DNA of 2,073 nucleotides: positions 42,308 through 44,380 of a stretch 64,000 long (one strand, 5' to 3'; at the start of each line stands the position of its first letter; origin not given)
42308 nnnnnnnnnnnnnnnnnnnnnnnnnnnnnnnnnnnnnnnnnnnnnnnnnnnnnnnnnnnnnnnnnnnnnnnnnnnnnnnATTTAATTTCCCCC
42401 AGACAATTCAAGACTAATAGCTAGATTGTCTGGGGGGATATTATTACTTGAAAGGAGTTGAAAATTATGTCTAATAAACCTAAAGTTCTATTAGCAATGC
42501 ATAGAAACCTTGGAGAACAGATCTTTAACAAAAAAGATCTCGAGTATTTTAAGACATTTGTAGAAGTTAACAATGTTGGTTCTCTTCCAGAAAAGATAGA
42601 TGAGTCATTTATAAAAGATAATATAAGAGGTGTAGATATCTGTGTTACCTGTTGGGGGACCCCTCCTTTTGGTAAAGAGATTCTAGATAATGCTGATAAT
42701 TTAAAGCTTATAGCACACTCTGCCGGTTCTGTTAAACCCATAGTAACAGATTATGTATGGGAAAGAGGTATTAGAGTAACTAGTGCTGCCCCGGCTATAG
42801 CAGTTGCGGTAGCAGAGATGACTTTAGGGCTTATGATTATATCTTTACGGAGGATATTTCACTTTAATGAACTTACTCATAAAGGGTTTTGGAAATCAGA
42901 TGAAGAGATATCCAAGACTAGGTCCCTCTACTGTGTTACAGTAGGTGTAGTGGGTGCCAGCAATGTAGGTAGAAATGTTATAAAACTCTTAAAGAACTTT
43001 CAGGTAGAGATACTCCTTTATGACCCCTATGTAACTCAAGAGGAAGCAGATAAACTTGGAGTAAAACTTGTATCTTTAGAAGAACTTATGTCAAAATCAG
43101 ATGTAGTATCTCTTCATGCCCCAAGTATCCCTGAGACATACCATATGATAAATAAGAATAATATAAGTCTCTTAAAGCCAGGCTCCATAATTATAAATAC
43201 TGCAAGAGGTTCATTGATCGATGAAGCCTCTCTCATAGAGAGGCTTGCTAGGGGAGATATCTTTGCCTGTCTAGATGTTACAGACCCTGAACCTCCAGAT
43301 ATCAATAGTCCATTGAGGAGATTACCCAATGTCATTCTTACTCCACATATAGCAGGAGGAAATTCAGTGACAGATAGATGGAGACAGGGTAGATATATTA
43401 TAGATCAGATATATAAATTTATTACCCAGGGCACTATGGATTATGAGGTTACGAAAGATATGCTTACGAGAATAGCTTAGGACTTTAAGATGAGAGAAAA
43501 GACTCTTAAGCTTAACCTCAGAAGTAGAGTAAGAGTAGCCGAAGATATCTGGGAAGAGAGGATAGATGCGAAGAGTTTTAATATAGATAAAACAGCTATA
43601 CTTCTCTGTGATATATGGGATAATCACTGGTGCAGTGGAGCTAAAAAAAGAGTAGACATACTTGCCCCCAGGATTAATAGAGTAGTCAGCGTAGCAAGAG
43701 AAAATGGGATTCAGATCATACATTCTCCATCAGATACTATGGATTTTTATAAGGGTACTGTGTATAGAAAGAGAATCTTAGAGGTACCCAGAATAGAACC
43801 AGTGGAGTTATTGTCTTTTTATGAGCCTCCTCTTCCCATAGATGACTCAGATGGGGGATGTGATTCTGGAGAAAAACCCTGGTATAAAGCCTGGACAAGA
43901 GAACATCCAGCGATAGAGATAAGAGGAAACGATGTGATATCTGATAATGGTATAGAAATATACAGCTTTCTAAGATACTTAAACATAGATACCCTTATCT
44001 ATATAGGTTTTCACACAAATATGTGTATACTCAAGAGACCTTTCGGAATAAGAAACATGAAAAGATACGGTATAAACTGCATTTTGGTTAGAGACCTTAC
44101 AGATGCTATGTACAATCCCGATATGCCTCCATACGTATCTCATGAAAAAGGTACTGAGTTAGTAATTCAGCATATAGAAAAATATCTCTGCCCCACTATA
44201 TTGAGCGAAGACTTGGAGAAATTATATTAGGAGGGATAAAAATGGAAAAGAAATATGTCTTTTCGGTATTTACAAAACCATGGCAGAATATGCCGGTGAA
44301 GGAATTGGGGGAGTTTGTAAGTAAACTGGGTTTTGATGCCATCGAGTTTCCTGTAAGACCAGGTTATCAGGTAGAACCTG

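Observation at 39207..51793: LacI-controlled catabolic locus ending in an EtfAB plus FAD-linked oxidase (LctBCD-like) module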

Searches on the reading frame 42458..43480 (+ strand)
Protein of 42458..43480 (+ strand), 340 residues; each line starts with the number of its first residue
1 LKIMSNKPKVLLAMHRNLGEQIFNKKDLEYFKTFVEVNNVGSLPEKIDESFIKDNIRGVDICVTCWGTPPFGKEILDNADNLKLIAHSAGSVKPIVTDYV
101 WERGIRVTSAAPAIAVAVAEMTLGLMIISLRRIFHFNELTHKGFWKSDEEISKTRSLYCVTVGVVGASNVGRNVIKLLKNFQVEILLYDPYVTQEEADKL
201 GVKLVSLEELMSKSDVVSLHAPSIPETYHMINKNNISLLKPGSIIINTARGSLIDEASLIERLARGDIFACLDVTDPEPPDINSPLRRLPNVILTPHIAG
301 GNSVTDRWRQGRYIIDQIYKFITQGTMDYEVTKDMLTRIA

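Call 3: search_protein_families(library=pfam, proteins=[window:42458-43480:+])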
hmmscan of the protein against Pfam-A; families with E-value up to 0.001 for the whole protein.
window:42458-43480:+ (340 aa): 4 families
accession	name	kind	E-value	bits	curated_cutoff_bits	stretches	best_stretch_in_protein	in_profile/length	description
PF02826.25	2-Hacid_dh_C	-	1.1e-53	181.7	25.1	1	123-299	1-178/178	D-isomer specific 2-hydroxyacid dehydrogenase, NAD binding domain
PF00389.36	2-Hacid_dh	-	2.6e-09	37.3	24.6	1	24-331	8-133/134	D-isomer specific 2-hydroxyacid dehydrogenase, catalytic domain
PF03720.21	UDPG_MGDP_dh_C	-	0.00021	22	30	1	173-222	21-73/103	UDP-glucose/GDP-mannose dehydrogenase family, UDP binding domain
PF03446.21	NAD_binding_2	-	0.00044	20.7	21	1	161-266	1-110/161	NAD binding domain of 6-phosphogluconate dehydrogenase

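Call 6: search_protein_families(library=ncbifam, proteins=[window:42458-43480:+], max_evalue=0.00001)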
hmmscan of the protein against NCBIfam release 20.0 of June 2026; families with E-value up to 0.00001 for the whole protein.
window:42458-43480:+ (340 aa): 21 families
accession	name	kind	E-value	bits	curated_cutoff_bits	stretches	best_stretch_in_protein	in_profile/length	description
TIGR01327.1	PGDH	equivalog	6.1e-55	187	454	1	52-330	34-309/525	phosphoglycerate dehydrogenase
NF009714.1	PRK13243.1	equivalog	2.7e-46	158.4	455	1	21-303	10-295/332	glyoxylate reductase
NF008759.0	PRK11790.1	equivalog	1.3e-39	136.1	404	1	38-327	34-322/410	phosphoglycerate dehydrogenase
NF006263.0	PRK08410.1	equivalog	1.7e-37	129.5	389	1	25-302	13-288/311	D-2-hydroxyacid dehydrogenase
NF005069.0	PRK06487.1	equivalog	1.9e-36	125.8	448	1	51-322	41-311/320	2-hydroxyacid dehydrogenase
NF005750.0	PRK07574.1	equivalog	2.4e-35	122.3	329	1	72-309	105-346/386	NAD-dependent formate dehydrogenase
NF005387.0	PRK06932.1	equivalog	1.5e-32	112.8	492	1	54-300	40-289/314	2-hydroxyacid dehydrogenase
NF000492.1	vanH_gen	exception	3.2e-31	108.6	540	1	98-299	83-289/312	D-lactate dehydrogenase VanH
NF001309.0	PRK00257.1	equivalog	1.1e-30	106.8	434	1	156-324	113-280/379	4-phosphoerythronate dehydrogenase PdxB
NF011938.0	PRK15409.1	equivalog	9.7e-29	100.4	492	1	76-303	61-291/324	glyoxylate/hydroxypyruvate reductase GhrB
NF005027.0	PRK06436.1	equivalog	1e-27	97.1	261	1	95-303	63-261/303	2-hydroxyacid dehydrogenase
NF000112.1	vanH-Amyco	exception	1.1e-24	87.3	625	1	88-278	102-284/348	VanH-AOV family D-lactate dehydrogenase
NF000371.1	vanH_Agroup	exception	8.5e-24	84.3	700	1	102-299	92-294/322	VanH-A/VanH-Pt family D-lactate dehydrogenase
NF041369.1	Dhydh_Halo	equivalog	2.6e-23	82.7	400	1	98-301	72-275/305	D-2-hydroxyacid dehydrogenase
NF000151.1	vanH-Ac1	exception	9.6e-23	81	750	1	94-278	115-291/351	D-lactate dehydrogenase VanH-Ac1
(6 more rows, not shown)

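Call 60: search_solved_structures(query=window:42467-43480:+, max_evalue=1e-35)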
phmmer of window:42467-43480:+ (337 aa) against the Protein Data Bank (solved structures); distinct sequences matched with E-value up to 1e-35: 5.
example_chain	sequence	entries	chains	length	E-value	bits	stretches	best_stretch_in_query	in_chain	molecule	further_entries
1wwk_A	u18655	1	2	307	7.5e-45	156.6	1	45-319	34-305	phosphoglycerate dehydrogenase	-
2cuk_A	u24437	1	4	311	9.1e-41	143.2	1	69-313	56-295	glycerate dehydrogenase/glyoxylate reductase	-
9whb_A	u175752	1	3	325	3.7e-37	131.3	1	67-317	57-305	3-phosphoglycerate dehydrogenase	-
3ddn_A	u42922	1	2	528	4.9e-37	130.9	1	69-308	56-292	D-3-phosphoglycerate dehydrogenase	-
1ygy_A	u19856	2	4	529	5e-37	130.9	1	69-308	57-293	D-3-phosphoglycerate dehydrogenase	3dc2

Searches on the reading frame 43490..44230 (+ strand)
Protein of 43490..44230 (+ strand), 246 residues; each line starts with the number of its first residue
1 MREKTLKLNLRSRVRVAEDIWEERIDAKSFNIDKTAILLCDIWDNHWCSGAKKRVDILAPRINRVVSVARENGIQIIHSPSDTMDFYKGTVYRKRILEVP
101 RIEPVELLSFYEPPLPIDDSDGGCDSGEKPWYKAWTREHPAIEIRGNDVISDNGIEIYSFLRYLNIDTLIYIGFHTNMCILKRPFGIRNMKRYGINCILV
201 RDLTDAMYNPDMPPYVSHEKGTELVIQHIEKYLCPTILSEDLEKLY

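Call 3: search_protein_families(library=pfam, proteins=[window:43490-44230:+])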
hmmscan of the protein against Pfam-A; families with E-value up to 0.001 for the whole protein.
window:43490-44230:+ (246 aa): 1 family
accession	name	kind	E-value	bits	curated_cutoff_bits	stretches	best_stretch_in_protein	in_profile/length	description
PF00857.26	Isochorismatase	-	8.7e-08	32.9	27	0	160-207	107-151/175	Isochorismatase domain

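Call 6: search_protein_families(library=ncbifam, proteins=[window:43490-44230:+], max_evalue=0.00001)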
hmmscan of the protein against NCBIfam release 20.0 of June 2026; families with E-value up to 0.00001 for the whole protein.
window:43490-44230:+ (246 aa): 0 families

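Call 12: search_solved_structures(query=window:43490-44230:+, max_evalue=1, show_alignments=1)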
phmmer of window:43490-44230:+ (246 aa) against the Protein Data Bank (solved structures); distinct sequences matched with E-value up to 1: 3.
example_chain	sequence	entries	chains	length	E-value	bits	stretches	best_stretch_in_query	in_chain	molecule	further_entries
2c7h_A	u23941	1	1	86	0.2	14.4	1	158-200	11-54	RETINOBLASTOMA-BINDING PROTEIN 6, ISOFORM 3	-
6yfa_AA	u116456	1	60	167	0.33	13.7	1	182-233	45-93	coat protein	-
9cfj_A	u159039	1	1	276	0.63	12.8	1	81-149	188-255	FluC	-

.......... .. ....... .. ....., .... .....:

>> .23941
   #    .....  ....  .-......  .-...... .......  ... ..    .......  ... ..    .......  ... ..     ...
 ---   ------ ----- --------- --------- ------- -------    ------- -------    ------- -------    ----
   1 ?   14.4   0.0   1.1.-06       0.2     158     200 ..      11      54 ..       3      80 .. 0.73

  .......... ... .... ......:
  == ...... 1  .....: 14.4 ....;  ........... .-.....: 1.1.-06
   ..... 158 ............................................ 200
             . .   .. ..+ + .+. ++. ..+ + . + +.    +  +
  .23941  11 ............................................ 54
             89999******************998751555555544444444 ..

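Call 41: find_homologous_proteins(query=window:43490-44230:+)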
Query window:43490-44230:+ (246 aa): 5506 proteins with E <= 0.001 among 5686 candidates; the best 120 are listed.
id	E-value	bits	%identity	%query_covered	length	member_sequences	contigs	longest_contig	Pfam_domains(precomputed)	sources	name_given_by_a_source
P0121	1.7e-165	567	99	100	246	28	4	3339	PF00857.27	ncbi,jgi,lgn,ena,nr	ncbi:MAG TPA: isochorismatase family protein [bacterium]|nr:isochorismatase family protein [bacteriu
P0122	3.0e-140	484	81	100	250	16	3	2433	PF00857.27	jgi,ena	-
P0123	2.7e-138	478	79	100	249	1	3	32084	PF00857.27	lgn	-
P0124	4.5e-128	444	74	100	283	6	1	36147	PF00857.27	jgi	-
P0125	1.5e-121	423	72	100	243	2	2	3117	PF00857.27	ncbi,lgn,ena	ncbi:MAG: isochorismatase family protein [bacterium]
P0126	6.9e-103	362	64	97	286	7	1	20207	PF00857.27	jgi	jgi:nicotinamidase-related amidase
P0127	9.5e-102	358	62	96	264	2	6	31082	PF00857.27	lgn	-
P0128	9.8e-102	358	61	97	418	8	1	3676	PF00857.27,PF09130.17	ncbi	ncbi:MAG: hypothetical protein C4345_05325 [Chloroflexota bacterium]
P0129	4.5e-101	356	63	98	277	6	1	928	PF00857.27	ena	-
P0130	1.4e-100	354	61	98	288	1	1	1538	PF00857.27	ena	-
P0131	1.5e-100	354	60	98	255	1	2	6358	PF00857.27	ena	-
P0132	2.2e-100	354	60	98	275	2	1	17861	PF00857.27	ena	-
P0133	2.8e-100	353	60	98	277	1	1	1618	PF00857.27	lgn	-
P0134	6.1e-100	352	61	100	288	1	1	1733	PF00857.27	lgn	-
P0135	6.7e-100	352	60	99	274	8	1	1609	PF00857.27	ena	-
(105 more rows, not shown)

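Call 42: find_encoding_contigs(protein=P0123, flank=10000, max_places=1)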
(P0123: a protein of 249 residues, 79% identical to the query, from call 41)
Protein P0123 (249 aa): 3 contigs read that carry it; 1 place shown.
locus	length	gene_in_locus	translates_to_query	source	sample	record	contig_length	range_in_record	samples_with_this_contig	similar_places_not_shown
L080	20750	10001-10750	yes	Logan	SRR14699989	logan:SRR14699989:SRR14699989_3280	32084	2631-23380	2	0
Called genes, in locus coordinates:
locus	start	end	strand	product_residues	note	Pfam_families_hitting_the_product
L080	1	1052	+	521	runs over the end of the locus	PF03065:Glyco_hydro_57, PF09210:BE_C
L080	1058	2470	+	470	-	PF08323:Glyco_transf_5, PF13439:Glyco_transf_4 (weak), PF00534:Glycos_transf_1, PF13692:Glyco_trans_1_4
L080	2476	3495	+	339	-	PF01087:GalP_UDP_transf, PF01230:HIT (faint), PF16285:DUF4931_N, PF16268:DUF4921, PF02744:GalP_UDP_tr_C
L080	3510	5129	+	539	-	PF03065:Glyco_hydro_57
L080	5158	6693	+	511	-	PF00149:Metallophos, PF02872:5_nucleotid_C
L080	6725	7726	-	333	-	PF04041:Glyco_hydro_130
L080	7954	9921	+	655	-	PF00496:SBP_bac_5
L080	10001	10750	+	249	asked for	PF00857:Isochorismatase (faint)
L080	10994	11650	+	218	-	PF02511:Thy1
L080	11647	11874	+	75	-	PF11213:DUF3006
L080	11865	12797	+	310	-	PF00753:Lactamase_B, PF23023:Anti-Pycsar_Apyc1 (weak), PF12706:Lactamase_B_2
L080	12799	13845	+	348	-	PF01571:GCV_T, PF08669:GCV_T_C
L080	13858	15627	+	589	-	PF01807:Zn_ribbon_DnaG, PF08275:DNAG_N, PF01751:Toprim, PF13155:Toprim_2, PF13362:Toprim_3 (faint), PF13662:Toprim_4, PF10410:DnaB_bind (weak)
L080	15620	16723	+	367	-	PF03979:Sigma70_r1_1, PF00140:Sigma70_r1_2, PF04542:Sigma70_r2, PF04539:Sigma70_r3, PF08281:Sigma70_r4_2 (faint), PF04545:Sigma70_r4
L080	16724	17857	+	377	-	PF01232:Mannitol_dh, PF08125:Mannitol_dh_C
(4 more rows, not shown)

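Call 43: find_encoding_contigs(protein=P0124, flank=10000, max_places=1)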
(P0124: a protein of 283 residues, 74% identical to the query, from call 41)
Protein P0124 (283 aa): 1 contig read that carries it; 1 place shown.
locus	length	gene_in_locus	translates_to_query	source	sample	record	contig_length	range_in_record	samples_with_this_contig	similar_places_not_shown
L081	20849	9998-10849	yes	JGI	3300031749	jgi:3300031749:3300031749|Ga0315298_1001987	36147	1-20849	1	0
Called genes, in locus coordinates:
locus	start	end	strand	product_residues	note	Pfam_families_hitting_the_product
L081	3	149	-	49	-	?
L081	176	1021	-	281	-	PF00528:BPD_transp_1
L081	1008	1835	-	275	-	PF00528:BPD_transp_1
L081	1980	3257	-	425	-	PF01547:SBP_bac_1, PF13416:SBP_bac_8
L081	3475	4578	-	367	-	PF01408:GFO_IDH_MocA, PF22685:Gal80p_C-like, PF02894:GFO_IDH_MocA_C, PF22725:GFO_IDH_MocA_C3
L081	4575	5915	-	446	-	PF00202:Aminotran_3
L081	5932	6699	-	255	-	PF01022:HTH_5 (faint), PF08220:HTH_DeoR, PF08279:HTH_11, PF00455:DeoRC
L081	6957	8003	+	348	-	PF00356:LacI, PF00532:Peripla_BP_1, PF13407:Peripla_BP_4, PF13377:Peripla_BP_3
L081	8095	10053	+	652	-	PF00496:SBP_bac_5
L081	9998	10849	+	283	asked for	PF00857:Isochorismatase (faint)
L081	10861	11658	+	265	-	PF01261:AP_endonuc_2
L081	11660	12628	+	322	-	PF01408:GFO_IDH_MocA, PF22725:GFO_IDH_MocA_C3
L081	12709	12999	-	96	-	PF00166:Cpn10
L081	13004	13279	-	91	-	PF00462:Glutaredoxin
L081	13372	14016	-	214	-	PF00596:Aldolase_II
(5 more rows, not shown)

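Call 79: predict_structure(alignment_id=A3)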
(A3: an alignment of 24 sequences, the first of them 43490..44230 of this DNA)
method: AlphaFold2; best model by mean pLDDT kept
length: 246 residues; sequences in the alignment: 24
mean_pLDDT: 93.8   pTM: 0.92
mean pLDDT of the five models: 93.8, 93.2, 93.2, 92.3, 80.2
residues with pLDDT >= 90: 211; 70-90: 30; 50-70: 5; < 50: 0
segments of 3 or more residues with pLDDT < 50: none
pLDDT, mean of each block of 10 residues (from residue 1): 85 94 97 97 93 96 97 97 96 98 95 87 75 90 97 98 98 93 96 98 93 92 96 97 84
secondary structure, 60 per line:
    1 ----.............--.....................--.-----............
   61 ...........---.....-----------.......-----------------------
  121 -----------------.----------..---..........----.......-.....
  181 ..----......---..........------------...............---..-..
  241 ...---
elements in order: E5-17 E20-31 E35-40 H49-71 E75-79 H91-97 H154-163 E168-174 H176-182 H187-192 E196-205 H218-232 H239-243

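Call 81: fold_search(model_id=the predicted structure, library=pdb)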
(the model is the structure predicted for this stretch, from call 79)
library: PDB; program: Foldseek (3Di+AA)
matches with E <= 10: 642; with E <= 0.001: 88
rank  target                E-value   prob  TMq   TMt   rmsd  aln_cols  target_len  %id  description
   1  6xix_C                2.8e-08  1.00  0.53  0.58   9.8       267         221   13  Triuret Hydrolase (TrtA) from Herbaspirillum sp. BH-1 (released 2020-11-18)
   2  6xj4_D                3.6e-08  1.00  0.53  0.58   9.6       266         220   12  Triuret Hydrolase (TrtA) from Herbaspirillum sp. BH-1 C162S bound with biuret (released 2020-11-18)
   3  6xix_A                3.6e-08  1.00  0.52  0.58  10.1       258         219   12  Triuret Hydrolase (TrtA) from Herbaspirillum sp. BH-1 (released 2020-11-18)
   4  6xix_D                4.0e-08  1.00  0.52  0.57   9.2       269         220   12  Triuret Hydrolase (TrtA) from Herbaspirillum sp. BH-1 (released 2020-11-18)
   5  6xj4_A                4.0e-08  1.00  0.52  0.57   9.9       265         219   12  Triuret Hydrolase (TrtA) from Herbaspirillum sp. BH-1 C162S bound with biuret (released 2020-11-18)
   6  8bln_F                1.2e-07  1.00  0.55  0.61   9.6       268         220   13  Structure of RutB (released 2023-09-20)
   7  8bkd_E                1.4e-07  1.00  0.55  0.60   9.6       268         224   13  structure of RutB (released 2023-01-25)
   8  8bll_A                1.6e-07  1.00  0.54  0.60   9.6       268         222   12  Structure of RutB (released 2023-01-25)
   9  3irv                  1.7e-07  1.00  0.53  0.61   8.2       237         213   18  CRYSTAL STRUCTURE OF CYSTEINE HYDROLASE PSPPH_2384 FROM Pseudomonas syringae pv. phaseolicola 1448A (released 2009-09-01)
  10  8bkd_A                1.8e-07  1.00  0.56  0.61   8.7       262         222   13  structure of RutB (released 2023-01-25)
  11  6xje_B                1.8e-07  1.00  0.51  0.56  10.2       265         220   13  Triuret Hydrolase (TrtA) from Herbaspirillum sp. BH-1 C162S bound with triuret (released 2020-11-18)
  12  8bkd_K                2.6e-07  1.00  0.56  0.61   9.5       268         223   13  structure of RutB (released 2023-01-25)
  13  8bln_C                2.8e-07  1.00  0.55  0.61   9.6       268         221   13  Structure of RutB (released 2023-09-20)
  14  6xjm_B                3.0e-07  1.00  0.50  0.53  12.4       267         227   17  Biuret Hydrolase (BiuH) from Rhodococcus sp. Mel C169S bound with biuret (released 2020-11-18)
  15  5bk6_A                3.6e-07  1.00  0.51  0.54   9.7       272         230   13  Structural and biochemical characterization of a non-canonical biuret hydrolase (BiuH) from the cyanuric acid cataboli (released 2018-02-21)
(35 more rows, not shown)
